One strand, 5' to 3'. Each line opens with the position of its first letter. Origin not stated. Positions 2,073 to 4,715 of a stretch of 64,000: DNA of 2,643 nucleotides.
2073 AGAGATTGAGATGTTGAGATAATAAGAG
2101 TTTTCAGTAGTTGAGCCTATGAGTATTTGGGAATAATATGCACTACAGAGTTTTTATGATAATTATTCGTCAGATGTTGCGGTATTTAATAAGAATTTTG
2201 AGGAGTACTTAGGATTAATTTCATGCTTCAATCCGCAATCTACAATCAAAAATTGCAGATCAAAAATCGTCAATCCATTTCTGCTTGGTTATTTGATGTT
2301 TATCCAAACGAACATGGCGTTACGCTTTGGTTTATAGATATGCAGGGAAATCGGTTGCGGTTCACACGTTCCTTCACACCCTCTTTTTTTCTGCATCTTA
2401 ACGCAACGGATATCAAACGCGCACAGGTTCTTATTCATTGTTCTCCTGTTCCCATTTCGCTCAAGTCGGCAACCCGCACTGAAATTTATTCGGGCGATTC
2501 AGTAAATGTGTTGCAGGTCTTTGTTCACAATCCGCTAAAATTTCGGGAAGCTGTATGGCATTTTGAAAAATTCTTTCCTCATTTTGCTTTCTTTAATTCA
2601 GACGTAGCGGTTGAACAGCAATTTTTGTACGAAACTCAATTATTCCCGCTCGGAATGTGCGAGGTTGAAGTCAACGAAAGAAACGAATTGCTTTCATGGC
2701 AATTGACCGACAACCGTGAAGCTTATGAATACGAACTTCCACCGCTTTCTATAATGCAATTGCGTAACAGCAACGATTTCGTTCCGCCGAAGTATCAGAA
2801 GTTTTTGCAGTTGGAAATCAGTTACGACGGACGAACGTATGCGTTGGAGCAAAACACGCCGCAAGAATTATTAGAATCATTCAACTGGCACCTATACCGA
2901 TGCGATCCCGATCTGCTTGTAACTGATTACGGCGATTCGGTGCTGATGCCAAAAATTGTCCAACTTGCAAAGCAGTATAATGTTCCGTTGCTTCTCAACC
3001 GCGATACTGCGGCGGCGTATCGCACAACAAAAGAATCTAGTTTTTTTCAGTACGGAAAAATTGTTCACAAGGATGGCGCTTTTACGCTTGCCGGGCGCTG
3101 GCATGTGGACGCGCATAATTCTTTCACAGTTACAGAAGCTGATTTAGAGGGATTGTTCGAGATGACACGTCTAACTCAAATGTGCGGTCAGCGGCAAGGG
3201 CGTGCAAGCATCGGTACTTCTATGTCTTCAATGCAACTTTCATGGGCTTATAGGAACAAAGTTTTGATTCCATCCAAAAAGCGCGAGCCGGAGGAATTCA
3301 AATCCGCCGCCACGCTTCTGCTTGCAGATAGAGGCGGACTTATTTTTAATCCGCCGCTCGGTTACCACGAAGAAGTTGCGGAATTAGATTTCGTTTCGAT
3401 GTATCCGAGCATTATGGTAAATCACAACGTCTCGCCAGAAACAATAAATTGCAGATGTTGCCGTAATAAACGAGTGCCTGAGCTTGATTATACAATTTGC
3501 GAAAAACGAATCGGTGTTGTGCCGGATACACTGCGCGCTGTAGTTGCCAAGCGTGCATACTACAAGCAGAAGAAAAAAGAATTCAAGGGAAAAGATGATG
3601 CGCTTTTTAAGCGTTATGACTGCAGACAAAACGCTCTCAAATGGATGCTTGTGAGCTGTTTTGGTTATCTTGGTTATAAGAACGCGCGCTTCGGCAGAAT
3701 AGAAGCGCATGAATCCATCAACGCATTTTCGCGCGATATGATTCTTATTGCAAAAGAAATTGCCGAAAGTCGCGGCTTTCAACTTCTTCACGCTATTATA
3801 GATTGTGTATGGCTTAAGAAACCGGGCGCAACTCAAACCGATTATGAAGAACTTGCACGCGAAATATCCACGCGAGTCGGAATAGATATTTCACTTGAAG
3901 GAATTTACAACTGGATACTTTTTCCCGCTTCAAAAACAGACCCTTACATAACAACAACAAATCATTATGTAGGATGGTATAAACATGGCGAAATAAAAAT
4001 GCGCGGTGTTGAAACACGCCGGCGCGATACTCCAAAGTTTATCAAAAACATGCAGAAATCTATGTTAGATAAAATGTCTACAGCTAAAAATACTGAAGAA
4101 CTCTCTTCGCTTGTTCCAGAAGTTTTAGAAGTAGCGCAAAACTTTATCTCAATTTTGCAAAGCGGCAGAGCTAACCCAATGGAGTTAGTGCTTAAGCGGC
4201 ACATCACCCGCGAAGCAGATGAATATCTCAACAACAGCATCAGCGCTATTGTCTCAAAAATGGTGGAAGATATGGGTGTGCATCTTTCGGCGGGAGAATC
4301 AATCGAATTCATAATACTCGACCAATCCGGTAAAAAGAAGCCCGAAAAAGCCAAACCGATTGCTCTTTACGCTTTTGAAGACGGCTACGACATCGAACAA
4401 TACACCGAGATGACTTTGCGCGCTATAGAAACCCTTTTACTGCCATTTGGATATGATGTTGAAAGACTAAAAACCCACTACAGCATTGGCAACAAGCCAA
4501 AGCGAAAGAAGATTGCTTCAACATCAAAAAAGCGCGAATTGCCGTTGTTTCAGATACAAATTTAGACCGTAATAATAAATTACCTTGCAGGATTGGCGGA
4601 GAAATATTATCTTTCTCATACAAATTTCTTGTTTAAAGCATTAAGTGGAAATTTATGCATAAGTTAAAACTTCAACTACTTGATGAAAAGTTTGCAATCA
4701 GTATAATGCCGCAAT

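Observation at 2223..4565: Pol II-like polymerase appears exonuclease-dead and lacks a canonical motif C (YGDTDS)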

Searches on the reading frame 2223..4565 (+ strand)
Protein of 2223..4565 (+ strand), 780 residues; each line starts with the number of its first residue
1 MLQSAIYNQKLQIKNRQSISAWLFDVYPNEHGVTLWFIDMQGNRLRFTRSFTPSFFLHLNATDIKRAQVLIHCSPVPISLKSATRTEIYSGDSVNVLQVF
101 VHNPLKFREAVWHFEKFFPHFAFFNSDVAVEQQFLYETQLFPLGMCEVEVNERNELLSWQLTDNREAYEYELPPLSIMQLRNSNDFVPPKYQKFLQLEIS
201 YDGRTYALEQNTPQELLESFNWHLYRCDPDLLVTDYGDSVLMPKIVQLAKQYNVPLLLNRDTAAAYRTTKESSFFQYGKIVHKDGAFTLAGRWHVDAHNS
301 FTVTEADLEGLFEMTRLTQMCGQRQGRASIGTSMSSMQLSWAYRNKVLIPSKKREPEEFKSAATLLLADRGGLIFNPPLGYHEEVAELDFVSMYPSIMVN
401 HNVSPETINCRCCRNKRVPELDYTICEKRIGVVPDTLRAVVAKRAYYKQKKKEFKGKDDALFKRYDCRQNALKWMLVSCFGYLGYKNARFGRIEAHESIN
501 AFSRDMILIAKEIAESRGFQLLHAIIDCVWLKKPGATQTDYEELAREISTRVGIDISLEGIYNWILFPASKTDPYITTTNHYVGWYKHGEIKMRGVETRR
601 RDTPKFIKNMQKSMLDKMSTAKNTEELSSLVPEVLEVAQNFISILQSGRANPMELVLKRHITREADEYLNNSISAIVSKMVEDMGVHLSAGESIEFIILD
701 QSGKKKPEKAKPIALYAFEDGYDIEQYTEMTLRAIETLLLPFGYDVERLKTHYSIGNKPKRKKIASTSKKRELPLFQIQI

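Call 3: search_protein_families(library=pfam, proteins=[window:2223-4565:+], max_evalue=0.01)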
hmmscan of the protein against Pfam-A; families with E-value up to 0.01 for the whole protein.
window:2223-4565:+ (780 aa): 1 family
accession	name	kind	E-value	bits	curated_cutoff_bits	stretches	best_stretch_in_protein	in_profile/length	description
PF00136.26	DNA_pol_B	-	7.9e-38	130.8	23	1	336-717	17-426/453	DNA polymerase family B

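Call 4: search_protein_families(library=ncbifam, proteins=[window:2223-4565:+], max_evalue=0.01)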
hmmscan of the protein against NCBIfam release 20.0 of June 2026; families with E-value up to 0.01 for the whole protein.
window:2223-4565:+ (780 aa): 9 families
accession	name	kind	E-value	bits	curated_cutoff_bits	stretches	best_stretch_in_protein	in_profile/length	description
NF004416.0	PRK05761.1-2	equivalog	7.6e-118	394.7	516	1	22-739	2-646/665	type B DNA-directed DNA polymerase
NF004418.0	PRK05761.1-4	subfamily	4.1e-114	382.3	692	1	36-751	16-702/717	type B DNA-directed DNA polymerase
NF004417.0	PRK05761.1-3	equivalog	1.8e-50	171.8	780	1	311-751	423-853/858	DNA-directed DNA polymerase I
NF004419.0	PRK05761.1-5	equivalog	1.6e-43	148.8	1285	1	338-748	516-919/932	DNA-directed DNA polymerase I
NF004415.0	PRK05761.1-1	equivalog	1.2e-35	122.7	1289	1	315-756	436-871/883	DNA-directed DNA polymerase I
TIGR00592.1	pol2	superfamily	8.6e-32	110.2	239.95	1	370-704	801-1135/1176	DNA polymerase (pol2)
NF004421.0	PRK05762.1-2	equivalog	8.4e-15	54.1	570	1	367-673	409-712/795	DNA polymerase II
NF004422.0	PRK05762.1-4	equivalog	7.8e-07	27.8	1103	1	369-552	403-577/789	DNA polymerase II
NF004420.0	PRK05762.1-1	equivalog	1.9e-05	23.5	1435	1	368-549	398-570/783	DNA polymerase II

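Call 6: search_solved_structures(query=window:2223-4565:+, max_evalue=0.001, show_alignments=3)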
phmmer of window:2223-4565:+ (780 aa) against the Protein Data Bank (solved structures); distinct sequences matched with E-value up to 0.001: 80 (the best 60 are shown).
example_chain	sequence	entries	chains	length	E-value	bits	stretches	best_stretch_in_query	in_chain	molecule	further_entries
4fm2_A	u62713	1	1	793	1.2e-46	162.3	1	317-751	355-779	DNA polymerase 1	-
4flt_A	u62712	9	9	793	1.4e-46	162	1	317-751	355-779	DNA polymerase 1 | Pyrococcus abyssi B family DNA polymerase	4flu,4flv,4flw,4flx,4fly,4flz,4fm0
5h12_A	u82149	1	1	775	2.3e-45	158.1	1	316-750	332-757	Deep Vent DNA Polymerase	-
1qht_A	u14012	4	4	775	2.8e-44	154.5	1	316-750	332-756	PROTEIN (DNA POLYMERASE) | DNA polymerase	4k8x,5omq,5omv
6is7_A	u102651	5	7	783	1.3e-43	152.2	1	316-750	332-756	DNA polymerase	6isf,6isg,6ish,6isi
4k8z_A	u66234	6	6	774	6.3e-43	150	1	316-750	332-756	DNA polymerase | DNA polymerase,DNA polymerase,DNA polymerase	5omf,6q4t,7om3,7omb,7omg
1wns_A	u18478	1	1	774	6.8e-43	149.9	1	316-750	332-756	DNA POLYMERASE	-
2jgu_A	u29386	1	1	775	7.6e-43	149.7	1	317-750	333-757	DNA POLYMERASE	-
1wn7_A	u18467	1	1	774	9.4e-43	149.4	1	316-750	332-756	Family B DNA Polymerase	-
6wya_A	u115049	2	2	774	1.3e-42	149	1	316-750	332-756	DNA polymerase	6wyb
4ahc_A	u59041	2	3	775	1.8e-42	148.5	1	317-750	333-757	DNA POLYMERASE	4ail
2vwk_A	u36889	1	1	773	2.1e-42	148.2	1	316-750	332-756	DNA POLYMERASE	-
2vwj_A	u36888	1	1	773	2.2e-42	148.2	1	316-750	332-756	DNA POLYMERASE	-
2xhb_A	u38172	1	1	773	2.3e-42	148.1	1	316-750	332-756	DNA POLYMERASE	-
8s84_A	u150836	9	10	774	2.4e-42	148.1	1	316-750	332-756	DNA polymerase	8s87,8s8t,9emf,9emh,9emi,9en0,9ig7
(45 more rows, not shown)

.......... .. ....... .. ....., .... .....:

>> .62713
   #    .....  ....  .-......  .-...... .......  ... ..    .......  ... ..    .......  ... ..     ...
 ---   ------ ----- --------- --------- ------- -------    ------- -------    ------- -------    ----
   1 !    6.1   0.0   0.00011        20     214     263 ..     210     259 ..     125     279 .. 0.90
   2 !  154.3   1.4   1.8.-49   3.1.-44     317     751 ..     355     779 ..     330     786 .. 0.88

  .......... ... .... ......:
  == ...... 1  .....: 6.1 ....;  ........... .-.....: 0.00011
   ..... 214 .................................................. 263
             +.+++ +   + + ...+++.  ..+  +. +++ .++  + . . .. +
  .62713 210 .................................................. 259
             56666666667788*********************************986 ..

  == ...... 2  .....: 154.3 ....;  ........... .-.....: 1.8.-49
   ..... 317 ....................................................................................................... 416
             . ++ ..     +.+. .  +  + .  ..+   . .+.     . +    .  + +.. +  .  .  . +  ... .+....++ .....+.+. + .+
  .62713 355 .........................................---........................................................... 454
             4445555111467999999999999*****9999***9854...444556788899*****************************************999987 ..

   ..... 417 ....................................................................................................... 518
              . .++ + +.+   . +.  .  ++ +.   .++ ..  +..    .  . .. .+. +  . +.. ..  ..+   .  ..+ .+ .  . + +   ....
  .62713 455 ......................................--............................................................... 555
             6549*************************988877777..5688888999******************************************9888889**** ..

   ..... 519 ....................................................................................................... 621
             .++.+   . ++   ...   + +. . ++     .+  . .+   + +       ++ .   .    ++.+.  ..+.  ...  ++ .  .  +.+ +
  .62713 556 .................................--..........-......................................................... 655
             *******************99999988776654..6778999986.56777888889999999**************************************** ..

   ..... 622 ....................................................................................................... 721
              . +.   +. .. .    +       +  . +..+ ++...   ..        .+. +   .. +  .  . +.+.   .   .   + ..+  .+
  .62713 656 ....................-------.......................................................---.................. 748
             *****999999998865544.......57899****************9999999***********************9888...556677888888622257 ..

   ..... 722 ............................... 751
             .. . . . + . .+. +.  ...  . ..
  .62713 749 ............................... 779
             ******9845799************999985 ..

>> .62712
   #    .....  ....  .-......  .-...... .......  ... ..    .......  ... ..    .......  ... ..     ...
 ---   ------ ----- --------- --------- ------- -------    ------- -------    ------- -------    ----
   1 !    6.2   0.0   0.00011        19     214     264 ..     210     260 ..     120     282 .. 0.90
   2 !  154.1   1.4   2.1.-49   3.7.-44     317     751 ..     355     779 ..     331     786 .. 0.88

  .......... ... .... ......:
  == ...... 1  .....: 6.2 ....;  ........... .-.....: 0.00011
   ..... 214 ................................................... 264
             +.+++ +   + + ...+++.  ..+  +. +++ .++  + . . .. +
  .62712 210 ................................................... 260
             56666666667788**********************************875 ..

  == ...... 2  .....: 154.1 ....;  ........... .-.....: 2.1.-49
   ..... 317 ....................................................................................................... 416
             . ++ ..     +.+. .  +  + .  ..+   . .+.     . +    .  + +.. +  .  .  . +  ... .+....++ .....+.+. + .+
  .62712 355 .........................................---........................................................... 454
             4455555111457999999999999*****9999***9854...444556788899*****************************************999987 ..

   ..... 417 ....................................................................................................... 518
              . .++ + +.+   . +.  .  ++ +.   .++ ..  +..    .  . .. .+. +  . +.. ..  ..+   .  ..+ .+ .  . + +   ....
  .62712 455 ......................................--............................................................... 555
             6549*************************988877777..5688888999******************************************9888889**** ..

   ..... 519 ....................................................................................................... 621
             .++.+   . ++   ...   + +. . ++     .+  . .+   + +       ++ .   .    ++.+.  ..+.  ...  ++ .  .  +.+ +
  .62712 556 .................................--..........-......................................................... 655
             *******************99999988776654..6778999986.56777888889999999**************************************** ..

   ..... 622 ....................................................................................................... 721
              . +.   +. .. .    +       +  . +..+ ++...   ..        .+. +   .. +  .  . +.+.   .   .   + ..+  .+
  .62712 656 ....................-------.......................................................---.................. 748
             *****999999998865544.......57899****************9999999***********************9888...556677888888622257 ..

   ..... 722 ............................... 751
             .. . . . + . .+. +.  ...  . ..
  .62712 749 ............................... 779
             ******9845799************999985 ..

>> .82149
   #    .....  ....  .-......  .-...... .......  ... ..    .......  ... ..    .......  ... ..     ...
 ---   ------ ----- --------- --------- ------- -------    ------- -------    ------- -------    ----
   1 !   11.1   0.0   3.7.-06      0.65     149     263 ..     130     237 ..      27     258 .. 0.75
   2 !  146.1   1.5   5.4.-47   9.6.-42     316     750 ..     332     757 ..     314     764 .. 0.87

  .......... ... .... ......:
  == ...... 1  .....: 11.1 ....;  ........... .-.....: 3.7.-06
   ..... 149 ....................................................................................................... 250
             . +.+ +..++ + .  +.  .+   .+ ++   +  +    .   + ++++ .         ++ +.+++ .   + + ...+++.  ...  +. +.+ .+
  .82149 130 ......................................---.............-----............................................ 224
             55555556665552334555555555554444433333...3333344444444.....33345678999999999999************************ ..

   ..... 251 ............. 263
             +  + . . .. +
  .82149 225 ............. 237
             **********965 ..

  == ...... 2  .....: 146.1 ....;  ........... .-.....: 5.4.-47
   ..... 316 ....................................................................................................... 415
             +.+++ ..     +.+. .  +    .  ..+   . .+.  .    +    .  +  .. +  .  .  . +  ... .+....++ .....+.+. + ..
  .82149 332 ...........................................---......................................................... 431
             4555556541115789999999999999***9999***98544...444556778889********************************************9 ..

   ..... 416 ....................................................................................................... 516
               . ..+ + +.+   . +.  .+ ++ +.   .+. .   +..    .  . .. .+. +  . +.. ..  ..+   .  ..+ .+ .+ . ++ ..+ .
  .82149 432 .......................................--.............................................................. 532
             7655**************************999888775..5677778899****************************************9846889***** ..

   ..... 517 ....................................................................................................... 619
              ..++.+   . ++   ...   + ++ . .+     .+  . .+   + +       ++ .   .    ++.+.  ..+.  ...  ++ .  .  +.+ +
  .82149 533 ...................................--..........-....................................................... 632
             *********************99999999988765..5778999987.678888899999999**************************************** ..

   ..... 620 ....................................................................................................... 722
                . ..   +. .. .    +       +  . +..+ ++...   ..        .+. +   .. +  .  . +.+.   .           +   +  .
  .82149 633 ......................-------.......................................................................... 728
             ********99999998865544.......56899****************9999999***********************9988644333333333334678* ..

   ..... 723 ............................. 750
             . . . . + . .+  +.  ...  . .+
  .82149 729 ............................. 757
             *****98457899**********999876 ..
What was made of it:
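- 3552..3566 (+): Fingers residues R444-A-Y-Y-K448, which align with the 'RQKIK' basic pair of archaeal PolB. HMMER alignment to Pyrococcus PolB (call 6).
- Checked: HMMER against Pyrococcus/Thermococcus PolB, opposite YIDTDG (call 6)
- The best PDB matches by sequence are archaeal PolBs, E 1e-46 (call 6).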

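Call 7: find_homologous_proteins(query=window:2223-4565:+)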
Query window:2223-4565:+ (780 aa): 3710 proteins with E <= 0.001 among 8000 candidates; the best 120 are listed.
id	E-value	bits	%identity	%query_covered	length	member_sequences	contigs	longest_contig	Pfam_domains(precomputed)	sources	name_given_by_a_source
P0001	0.0e+0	1799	100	100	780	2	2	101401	PF00136.27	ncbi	-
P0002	0.0e+0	1538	86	98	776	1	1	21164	PF00136.27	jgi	jgi:DNA polymerase II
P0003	0.0e+0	1519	85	98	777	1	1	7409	PF00136.27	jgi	jgi:DNA polymerase-2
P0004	0.0e+0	1517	85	98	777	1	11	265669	PF00136.27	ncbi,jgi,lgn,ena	jgi:DNA polymerase-2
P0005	0.0e+0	1515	85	98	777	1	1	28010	PF00136.27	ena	-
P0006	0.0e+0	1514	85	98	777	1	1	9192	PF00136.27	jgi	jgi:DNA polymerase-2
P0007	0.0e+0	1513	84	98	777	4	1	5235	PF00136.27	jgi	jgi:DNA polymerase-2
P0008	0.0e+0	1509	83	99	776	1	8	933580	PF00136.27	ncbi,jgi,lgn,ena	jgi:DNA polymerase-2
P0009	0.0e+0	1509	83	98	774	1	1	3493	PF00136.27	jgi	jgi:DNA polymerase II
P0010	0.0e+0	1508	84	98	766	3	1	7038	PF00136.27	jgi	jgi:DNA polymerase-2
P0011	0.0e+0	1508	83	99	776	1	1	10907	PF00136.27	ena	-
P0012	0.0e+0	1507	84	98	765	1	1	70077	PF00136.27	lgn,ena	-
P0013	0.0e+0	1496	82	99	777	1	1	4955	PF00136.27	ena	-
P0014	0.0e+0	1496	83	98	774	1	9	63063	PF00136.27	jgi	jgi:DNA polymerase II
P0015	0.0e+0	1495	83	98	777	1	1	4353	PF00136.27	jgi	jgi:DNA polymerase elongation subunit (family B)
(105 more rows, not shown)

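Call 18: find_related_loci(query=window:2223-4565:+, collection=genome_contigs, flank=5000)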
Query window:2223-4565:+ (780 aa) in genome_contigs; peptide patterns used: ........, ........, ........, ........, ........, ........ (x = any residue, [..] = any of these).
200 stretches matched a pattern; 68 encode a relative of the query (tblastn E <= 1e-3); 68 distinct loci.
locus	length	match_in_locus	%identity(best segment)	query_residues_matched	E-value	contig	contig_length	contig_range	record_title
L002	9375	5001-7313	83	10-780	0e+0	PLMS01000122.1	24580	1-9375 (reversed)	MAG: Ignavibacteriae bacterium isolate fen_1299 73.20120800_E2X.46_contig_15046, whole genome shotgun sequence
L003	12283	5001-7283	85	19-780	0e+0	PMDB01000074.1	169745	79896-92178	MAG: Ignavibacteriae bacterium isolate fen_1287 73.20120700_E2X.73_contig_98982, whole genome shotgun sequence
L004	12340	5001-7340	80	8-780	0e+0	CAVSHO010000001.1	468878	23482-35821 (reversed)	MAG: Ignavibacteriota bacterium isolate MFD01476.bin.2.68 genome assembly, contig: contig_10165, whole genome shotgun se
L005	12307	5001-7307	83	12-780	0e+0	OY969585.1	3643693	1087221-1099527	MAG: Ignavibacteriota bacterium isolate MFD03726.bin.c.11 genome assembly, chromosome: 1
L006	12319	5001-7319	80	8-780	0e+0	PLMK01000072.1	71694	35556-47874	MAG: Ignavibacteriae bacterium isolate fen_1300 73.20120800_E3D.21_contig_2008, whole genome shotgun sequence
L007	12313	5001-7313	82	3-780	0e+0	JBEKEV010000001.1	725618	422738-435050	MAG: Bacteroidota bacterium isolate SPRUCE 214 SPRUCE_214_1, whole genome shotgun sequence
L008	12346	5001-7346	80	12-780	0e+0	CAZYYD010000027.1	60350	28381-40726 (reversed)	MAG TPA_asm: uncultured Ignavibacteriaceae bacterium isolate SRP178699_co1_24 genome assembly, contig: NODE_415_length_6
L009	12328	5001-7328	79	4-780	0e+0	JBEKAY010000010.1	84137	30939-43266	MAG: Bacteroidota bacterium isolate SPRUCE 123 SPRUCE_123_10, whole genome shotgun sequence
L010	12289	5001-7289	83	19-780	0e+0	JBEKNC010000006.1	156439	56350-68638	MAG: Bacteroidota bacterium isolate SPRUCE 408 SPRUCE_408_6, whole genome shotgun sequence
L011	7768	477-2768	81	13-778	0e+0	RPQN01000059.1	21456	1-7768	MAG: Ignavibacteriae bacterium isolate metabat2.334 metabat2.334_Contig_543331, whole genome shotgun sequence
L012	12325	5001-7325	80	8-780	0e+0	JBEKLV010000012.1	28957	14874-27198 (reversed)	MAG: Bacteroidota bacterium isolate SPRUCE 379 SPRUCE_379_12, whole genome shotgun sequence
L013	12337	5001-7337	78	16-780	0e+0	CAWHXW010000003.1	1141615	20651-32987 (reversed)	MAG: Ignavibacteriota bacterium isolate MFD01476.bin.1.150 genome assembly, contig: contig_39745, whole genome shotgun s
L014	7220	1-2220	81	55-780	0e+0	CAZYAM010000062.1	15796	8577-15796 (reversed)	MAG TPA_asm: uncultured Ignavibacteriaceae bacterium isolate binchicken_co100_492 genome assembly, contig: NODE_5857_len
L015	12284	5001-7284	84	19-780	0e+0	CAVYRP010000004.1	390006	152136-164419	MAG: uncultured Bacteroidetes bacterium isolate MFD05942.bin.2.234 genome assembly, contig: contig_14325, whole genome s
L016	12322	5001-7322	72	8-780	0e+0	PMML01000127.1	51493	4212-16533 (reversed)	MAG: Ignavibacteriae bacterium isolate fen_1254 73.20100900_E1D.45_contig_2642, whole genome shotgun sequence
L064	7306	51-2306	33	11-743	4e-132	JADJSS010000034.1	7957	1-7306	MAG: Saprospirales bacterium isolate Hade_18-Q3-R52-61_MAXAC.079 tig00137608-10-82600, whole genome shotgun sequence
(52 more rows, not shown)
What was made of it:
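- The operon sits in differing chromosomal contexts across 60-odd Ignavibacteriota genomes at 60-85% identity, which is consistent with vertical inheritance (call 18).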
